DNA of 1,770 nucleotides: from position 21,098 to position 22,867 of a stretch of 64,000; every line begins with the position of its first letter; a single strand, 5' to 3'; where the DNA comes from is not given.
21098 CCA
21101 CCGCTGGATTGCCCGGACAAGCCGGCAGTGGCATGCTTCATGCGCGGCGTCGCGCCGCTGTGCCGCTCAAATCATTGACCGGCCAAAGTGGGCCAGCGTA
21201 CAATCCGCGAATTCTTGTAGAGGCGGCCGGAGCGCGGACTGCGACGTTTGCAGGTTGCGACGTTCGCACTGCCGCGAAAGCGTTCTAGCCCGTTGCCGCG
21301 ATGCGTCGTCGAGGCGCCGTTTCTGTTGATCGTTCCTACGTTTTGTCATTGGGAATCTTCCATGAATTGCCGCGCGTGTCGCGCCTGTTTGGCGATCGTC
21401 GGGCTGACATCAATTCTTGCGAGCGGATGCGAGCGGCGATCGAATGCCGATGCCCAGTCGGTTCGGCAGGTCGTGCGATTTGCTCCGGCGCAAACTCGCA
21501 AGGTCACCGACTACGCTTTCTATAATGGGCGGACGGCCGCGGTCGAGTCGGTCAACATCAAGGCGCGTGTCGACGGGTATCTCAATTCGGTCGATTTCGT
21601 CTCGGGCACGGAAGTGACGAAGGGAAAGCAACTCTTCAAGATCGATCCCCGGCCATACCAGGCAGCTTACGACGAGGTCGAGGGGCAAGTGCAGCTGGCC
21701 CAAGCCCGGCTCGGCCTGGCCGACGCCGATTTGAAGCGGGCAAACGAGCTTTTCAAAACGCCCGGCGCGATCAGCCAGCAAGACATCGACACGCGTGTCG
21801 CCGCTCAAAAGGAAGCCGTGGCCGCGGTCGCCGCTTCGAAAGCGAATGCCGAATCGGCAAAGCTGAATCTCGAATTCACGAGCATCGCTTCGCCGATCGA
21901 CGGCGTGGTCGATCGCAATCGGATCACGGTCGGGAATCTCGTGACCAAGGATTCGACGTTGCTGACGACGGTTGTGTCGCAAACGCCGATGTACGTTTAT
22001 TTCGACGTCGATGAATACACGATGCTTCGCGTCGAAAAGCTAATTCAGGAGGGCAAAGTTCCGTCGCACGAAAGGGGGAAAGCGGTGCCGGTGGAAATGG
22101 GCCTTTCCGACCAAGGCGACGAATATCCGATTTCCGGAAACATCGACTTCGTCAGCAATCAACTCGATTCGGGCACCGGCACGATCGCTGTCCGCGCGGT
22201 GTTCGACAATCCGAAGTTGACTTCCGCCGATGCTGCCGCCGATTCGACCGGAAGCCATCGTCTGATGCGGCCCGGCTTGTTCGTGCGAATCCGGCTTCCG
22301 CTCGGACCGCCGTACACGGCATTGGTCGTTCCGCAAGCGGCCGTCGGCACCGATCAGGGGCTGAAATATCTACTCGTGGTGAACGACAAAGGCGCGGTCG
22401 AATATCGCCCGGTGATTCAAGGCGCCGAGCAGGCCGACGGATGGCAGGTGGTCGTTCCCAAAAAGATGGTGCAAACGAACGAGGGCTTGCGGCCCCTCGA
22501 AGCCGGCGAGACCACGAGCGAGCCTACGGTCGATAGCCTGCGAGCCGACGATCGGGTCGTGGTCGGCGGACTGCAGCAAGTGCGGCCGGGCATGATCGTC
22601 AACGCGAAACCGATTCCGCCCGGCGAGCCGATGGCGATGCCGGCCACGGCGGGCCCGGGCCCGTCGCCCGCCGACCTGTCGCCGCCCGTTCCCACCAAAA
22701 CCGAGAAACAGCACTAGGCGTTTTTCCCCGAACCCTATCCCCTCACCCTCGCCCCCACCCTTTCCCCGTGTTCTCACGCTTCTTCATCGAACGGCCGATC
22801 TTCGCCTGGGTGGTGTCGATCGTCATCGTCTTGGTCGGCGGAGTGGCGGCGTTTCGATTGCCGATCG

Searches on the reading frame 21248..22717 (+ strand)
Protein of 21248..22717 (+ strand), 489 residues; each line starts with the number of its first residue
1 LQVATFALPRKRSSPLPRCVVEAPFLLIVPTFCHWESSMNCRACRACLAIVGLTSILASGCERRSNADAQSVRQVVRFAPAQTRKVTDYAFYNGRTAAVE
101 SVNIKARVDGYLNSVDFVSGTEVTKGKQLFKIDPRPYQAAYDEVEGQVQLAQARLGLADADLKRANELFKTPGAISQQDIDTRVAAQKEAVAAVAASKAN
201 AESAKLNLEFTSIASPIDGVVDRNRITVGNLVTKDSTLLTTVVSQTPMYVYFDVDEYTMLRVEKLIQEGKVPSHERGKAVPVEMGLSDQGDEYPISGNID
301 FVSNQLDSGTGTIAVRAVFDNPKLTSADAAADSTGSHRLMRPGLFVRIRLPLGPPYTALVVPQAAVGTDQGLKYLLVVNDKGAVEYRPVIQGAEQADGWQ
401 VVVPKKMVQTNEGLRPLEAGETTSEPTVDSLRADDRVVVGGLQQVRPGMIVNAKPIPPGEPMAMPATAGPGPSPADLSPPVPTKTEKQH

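Call 24: search_protein_families(library=pfam, proteins=[window:21248-22717:+], max_evalue=0.0001)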
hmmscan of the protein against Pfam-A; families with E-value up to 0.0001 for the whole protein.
window:21248-22717:+ (489 aa): 2 families
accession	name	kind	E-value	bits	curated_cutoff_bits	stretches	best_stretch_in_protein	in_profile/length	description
PF16576.10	HlyD_D23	-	1.3e-12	47.9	30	1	102-323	20-205/214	Barrel-sandwich domain of CusB or HlyD membrane-fusion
PF13437.12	HlyD_3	-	1.5e-10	42.2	22.2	1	213-323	2-97/106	HlyD family secretion protein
